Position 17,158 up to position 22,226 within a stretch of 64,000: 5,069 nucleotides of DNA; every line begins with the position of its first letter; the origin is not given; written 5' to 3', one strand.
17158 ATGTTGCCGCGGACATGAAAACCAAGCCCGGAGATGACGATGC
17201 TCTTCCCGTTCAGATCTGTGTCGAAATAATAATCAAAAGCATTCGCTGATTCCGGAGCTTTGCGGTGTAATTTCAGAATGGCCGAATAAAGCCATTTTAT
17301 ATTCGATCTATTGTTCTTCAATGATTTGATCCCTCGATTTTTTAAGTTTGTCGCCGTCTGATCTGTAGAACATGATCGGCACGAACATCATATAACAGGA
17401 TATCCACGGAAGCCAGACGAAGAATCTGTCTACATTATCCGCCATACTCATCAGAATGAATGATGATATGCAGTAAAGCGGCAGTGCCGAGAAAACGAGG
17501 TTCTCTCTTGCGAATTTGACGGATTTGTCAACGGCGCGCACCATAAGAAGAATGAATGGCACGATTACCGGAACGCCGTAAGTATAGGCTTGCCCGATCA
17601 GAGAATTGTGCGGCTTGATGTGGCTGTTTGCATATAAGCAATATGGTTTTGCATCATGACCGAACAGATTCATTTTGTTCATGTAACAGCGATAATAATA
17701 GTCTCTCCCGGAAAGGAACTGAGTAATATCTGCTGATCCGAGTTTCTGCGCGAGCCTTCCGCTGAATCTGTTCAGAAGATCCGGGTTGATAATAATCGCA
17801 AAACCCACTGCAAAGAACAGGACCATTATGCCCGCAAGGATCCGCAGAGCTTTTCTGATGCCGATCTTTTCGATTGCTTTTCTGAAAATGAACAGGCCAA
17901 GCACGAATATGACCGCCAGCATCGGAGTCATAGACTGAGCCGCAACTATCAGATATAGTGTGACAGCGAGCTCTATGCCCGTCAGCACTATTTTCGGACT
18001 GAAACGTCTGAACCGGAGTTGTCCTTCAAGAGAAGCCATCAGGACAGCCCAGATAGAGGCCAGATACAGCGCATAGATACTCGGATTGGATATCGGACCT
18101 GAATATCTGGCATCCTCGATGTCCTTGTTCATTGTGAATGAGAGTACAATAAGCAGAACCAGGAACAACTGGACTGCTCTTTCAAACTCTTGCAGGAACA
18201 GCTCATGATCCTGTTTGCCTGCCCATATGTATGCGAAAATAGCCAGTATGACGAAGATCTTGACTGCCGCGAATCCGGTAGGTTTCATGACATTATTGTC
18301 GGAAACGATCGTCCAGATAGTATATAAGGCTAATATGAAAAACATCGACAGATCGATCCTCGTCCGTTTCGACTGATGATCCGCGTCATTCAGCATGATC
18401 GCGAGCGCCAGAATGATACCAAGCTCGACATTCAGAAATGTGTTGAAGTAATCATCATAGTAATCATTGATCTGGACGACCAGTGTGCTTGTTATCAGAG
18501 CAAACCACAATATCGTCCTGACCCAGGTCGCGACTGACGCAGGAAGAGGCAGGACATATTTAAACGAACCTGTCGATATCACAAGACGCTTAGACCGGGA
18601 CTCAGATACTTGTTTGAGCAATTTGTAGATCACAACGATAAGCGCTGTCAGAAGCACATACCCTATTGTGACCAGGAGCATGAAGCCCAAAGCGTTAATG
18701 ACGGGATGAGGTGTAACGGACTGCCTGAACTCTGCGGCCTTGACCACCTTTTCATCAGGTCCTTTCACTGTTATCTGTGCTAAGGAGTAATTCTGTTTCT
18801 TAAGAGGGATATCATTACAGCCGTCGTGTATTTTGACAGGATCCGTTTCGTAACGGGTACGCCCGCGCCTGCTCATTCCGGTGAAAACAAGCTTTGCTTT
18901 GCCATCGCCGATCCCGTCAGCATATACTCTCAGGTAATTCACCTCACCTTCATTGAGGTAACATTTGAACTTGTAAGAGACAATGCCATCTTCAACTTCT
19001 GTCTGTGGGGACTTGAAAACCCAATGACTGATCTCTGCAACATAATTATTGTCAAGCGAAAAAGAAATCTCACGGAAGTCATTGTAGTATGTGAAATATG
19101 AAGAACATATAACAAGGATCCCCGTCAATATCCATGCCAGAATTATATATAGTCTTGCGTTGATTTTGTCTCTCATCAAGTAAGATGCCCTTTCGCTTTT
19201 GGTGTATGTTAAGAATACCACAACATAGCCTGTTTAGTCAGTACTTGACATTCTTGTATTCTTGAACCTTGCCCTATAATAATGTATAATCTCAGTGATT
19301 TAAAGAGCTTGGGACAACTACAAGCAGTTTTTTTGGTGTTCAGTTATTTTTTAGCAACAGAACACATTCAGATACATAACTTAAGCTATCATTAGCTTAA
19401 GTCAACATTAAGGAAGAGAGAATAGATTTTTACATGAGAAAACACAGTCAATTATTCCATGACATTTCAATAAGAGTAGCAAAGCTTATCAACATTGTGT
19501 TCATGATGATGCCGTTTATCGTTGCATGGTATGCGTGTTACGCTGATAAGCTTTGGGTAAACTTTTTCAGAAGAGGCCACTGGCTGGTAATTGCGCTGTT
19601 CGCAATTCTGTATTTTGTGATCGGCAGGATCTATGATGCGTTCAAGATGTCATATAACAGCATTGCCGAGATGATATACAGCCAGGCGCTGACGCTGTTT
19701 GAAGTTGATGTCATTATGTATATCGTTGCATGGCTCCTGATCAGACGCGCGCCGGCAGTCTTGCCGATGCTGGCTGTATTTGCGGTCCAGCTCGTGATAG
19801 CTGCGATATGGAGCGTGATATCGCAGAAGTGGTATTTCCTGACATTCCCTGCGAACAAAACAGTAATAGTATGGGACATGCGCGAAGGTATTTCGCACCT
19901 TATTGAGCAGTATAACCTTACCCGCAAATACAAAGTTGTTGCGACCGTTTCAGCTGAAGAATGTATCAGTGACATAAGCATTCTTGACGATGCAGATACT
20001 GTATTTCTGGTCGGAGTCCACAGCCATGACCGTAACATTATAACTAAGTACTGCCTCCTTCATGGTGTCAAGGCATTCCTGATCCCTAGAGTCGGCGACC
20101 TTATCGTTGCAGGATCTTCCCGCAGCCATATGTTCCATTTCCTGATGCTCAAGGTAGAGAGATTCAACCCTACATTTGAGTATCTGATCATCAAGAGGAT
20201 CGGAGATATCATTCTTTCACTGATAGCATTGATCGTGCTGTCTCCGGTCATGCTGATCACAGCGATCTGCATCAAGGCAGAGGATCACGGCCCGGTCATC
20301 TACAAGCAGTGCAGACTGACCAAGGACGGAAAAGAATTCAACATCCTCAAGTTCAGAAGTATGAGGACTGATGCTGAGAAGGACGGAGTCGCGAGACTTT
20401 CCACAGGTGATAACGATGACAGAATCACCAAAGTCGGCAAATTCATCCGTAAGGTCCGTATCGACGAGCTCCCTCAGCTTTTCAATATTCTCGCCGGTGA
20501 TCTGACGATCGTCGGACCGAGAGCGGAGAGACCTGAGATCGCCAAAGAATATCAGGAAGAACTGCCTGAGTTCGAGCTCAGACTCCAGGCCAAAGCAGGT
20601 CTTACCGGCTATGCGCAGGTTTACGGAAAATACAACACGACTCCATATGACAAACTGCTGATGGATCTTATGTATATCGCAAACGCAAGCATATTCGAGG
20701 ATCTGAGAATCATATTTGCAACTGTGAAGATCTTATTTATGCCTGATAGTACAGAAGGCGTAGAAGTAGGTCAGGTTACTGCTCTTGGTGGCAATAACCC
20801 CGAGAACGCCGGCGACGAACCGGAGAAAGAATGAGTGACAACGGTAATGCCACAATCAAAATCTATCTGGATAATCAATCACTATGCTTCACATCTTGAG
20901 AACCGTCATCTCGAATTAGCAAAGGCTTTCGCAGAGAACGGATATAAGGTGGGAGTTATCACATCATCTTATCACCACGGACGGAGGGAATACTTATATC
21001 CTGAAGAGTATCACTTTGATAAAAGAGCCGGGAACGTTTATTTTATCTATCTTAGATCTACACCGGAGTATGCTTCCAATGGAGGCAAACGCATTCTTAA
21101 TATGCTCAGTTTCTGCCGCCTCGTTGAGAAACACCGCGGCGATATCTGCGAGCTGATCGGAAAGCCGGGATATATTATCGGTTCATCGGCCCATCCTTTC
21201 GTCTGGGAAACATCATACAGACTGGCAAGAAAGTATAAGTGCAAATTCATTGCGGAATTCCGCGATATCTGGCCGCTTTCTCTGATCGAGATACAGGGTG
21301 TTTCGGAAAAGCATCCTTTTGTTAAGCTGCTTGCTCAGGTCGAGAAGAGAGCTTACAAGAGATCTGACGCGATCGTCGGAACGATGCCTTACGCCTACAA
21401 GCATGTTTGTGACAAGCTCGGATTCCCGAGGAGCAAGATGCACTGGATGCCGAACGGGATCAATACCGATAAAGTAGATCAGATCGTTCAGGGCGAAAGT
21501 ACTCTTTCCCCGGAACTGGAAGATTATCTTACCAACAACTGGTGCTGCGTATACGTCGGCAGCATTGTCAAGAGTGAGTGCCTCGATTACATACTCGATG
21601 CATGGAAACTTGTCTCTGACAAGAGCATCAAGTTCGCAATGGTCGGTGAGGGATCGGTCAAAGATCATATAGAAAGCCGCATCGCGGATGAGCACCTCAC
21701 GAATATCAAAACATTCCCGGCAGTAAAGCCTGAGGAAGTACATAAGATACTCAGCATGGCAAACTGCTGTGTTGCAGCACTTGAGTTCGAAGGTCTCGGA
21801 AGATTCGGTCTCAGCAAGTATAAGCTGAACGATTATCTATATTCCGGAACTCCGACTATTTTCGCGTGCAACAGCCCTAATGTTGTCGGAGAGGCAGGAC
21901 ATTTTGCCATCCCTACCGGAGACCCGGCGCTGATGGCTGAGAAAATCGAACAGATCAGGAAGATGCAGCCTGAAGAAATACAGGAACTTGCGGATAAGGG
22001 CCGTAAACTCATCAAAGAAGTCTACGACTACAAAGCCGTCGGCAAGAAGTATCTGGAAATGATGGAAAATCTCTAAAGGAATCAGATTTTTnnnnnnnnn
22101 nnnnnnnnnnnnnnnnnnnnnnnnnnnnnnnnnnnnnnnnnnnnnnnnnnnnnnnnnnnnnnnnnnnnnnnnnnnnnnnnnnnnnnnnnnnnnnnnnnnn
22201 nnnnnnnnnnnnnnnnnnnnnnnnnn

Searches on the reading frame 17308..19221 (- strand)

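Call 33: search_protein_families(library=pfam, proteins=[window:17308-19221:-], max_evalue=0.00001)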
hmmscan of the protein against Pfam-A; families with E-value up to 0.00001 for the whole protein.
window:17308-19221:- (637 aa): 0 families

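Call 38: search_protein_families(library=pfam, proteins=[window:17308-19221:-], max_evalue=0.05)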
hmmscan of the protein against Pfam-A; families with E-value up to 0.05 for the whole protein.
window:17308-19221:- (637 aa): 1 family
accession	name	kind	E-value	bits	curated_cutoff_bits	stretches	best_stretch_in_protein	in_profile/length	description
PF04932.20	Wzy_C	-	0.015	15.5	31.7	1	419-490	4-70/149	O-Antigen ligase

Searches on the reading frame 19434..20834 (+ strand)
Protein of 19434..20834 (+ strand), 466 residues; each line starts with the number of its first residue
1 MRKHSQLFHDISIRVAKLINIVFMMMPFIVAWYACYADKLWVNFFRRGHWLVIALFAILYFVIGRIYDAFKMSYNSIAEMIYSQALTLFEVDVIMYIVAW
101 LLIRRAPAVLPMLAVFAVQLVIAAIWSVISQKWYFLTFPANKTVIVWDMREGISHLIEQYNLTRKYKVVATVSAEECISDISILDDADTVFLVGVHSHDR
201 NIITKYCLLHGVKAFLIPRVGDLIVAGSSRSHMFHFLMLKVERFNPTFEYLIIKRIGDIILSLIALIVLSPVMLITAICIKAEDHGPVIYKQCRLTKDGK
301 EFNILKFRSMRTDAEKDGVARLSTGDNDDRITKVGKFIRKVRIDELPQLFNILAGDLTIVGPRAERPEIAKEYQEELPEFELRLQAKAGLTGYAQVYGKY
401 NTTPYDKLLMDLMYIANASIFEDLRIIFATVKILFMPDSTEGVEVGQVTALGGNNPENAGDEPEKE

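Call 33: search_protein_families(library=pfam, proteins=[window:19434-20834:+], max_evalue=0.00001)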
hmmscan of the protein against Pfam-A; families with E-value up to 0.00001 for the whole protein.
window:19434-20834:+ (466 aa): 1 family
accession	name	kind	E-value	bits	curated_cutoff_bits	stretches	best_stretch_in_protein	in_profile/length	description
PF02397.22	Bac_transf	-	2.1e-61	207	27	1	254-435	1-178/179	Bacterial sugar transferase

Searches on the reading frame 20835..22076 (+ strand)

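Call 33: search_protein_families(library=pfam, proteins=[window:20835-22076:+], max_evalue=0.00001)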
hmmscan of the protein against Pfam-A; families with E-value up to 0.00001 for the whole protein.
window:20835-22076:+ (413 aa): 4 families
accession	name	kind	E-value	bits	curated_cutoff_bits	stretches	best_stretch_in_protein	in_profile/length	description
PF13692.12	Glyco_trans_1_4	-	1.3e-13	51.8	27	1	238-374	4-139/142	Glycosyl transferases group 1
PF13439.12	Glyco_transf_4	-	8.5e-13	49.1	28.5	1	26-213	9-170/170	Glycosyltransferase Family 4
PF00534.26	Glycos_transf_1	-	2.9e-10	40.4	26.4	1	237-391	17-171/172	Glycosyl transferases group 1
PF13579.12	Glyco_trans_4_4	-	2.9e-07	31.4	29.7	1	24-208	6-158/158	Glycosyl transferase 4-like domain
